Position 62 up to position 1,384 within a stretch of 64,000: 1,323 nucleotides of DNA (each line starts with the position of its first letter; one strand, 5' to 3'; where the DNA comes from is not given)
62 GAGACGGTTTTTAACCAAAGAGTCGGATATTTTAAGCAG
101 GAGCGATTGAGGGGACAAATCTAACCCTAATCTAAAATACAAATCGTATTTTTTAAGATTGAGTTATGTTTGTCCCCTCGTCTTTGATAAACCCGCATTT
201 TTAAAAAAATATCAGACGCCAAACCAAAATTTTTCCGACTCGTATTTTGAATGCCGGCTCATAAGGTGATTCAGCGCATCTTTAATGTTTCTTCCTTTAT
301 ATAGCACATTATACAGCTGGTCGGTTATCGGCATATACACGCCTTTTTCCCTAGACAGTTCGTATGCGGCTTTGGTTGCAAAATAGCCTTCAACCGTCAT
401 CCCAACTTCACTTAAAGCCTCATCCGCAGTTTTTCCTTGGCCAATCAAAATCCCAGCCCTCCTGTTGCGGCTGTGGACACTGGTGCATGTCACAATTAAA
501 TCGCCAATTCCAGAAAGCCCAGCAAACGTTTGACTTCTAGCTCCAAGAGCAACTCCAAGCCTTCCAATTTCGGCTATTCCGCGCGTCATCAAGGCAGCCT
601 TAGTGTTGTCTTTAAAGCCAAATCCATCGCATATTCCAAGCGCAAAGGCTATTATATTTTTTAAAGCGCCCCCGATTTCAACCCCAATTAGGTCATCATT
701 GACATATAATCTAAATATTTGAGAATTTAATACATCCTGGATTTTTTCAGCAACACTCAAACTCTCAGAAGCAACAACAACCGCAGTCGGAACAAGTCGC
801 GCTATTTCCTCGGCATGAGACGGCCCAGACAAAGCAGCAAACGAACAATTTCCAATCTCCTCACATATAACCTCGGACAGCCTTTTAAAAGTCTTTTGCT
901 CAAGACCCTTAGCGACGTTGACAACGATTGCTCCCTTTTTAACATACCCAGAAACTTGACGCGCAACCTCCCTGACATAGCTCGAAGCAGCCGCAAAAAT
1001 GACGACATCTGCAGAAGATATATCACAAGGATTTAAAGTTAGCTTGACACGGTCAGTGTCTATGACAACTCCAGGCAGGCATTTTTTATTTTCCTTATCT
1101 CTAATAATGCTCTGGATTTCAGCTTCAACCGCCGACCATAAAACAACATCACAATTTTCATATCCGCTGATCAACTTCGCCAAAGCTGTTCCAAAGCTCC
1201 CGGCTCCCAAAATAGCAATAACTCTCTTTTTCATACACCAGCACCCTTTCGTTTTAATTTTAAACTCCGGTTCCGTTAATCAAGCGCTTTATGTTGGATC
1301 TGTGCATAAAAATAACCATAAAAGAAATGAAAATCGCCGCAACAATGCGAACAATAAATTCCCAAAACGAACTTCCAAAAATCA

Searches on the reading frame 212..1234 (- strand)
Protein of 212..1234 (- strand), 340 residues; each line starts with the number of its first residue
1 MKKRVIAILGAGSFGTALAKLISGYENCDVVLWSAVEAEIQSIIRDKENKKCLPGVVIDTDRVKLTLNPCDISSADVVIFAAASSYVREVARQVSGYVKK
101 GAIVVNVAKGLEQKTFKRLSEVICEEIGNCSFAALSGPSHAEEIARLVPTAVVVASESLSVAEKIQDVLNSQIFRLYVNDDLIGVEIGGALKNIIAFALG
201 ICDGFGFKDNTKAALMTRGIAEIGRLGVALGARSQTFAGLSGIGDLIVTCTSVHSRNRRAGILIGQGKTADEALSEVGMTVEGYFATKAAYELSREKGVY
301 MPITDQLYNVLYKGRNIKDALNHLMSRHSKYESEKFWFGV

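Call 63: find_encoding_contigs(protein=window:212-1234:-, flank=6000, max_places=4)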
Protein window:212-1234:- (340 aa): 6 contigs read that carry it; 3 places shown.
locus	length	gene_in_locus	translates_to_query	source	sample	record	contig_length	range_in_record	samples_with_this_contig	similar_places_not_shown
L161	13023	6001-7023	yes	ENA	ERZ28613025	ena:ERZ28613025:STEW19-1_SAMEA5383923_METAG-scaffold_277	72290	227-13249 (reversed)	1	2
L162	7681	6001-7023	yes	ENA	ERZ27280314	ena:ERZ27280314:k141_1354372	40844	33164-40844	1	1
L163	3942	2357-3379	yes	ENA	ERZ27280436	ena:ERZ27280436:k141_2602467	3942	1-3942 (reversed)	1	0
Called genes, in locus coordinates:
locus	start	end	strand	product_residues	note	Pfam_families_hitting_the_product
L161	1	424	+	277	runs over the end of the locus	-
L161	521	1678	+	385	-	PF00768:Peptidase_S11, PF13354:Beta-lactamase2, PF07943:PBP5_C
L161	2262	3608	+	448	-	PF00342:PGI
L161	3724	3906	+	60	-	PF01783:Ribosomal_L32p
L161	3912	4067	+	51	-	-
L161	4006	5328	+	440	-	PF00009:GTP_EFTU, PF01926:MMR_HSR1, PF02421:FeoB_N, PF04548:AIG1 (weak), PF01926:MMR_HSR1, PF02421:FeoB_N, PF00009:GTP_EFTU, PF14714:KH_dom-like, +6 more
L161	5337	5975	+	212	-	PF02660:G3P_acyltransf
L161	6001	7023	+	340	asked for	PF01210:NAD_Gly3P_dh_N, PF07479:NAD_Gly3P_dh_C, PF20618:GPD_NAD_C_bact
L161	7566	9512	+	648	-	-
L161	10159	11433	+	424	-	PF00275:EPSP_synthase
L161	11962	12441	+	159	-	PF02590:SPOUT_MTase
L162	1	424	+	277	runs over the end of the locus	-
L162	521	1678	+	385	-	PF00768:Peptidase_S11, PF13354:Beta-lactamase2, PF07943:PBP5_C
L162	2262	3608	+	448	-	PF00342:PGI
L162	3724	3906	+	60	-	PF01783:Ribosomal_L32p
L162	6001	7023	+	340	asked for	PF01210:NAD_Gly3P_dh_N, PF07479:NAD_Gly3P_dh_C, PF20618:GPD_NAD_C_bact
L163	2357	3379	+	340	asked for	PF01210:NAD_Gly3P_dh_N, PF07479:NAD_Gly3P_dh_C, PF20618:GPD_NAD_C_bact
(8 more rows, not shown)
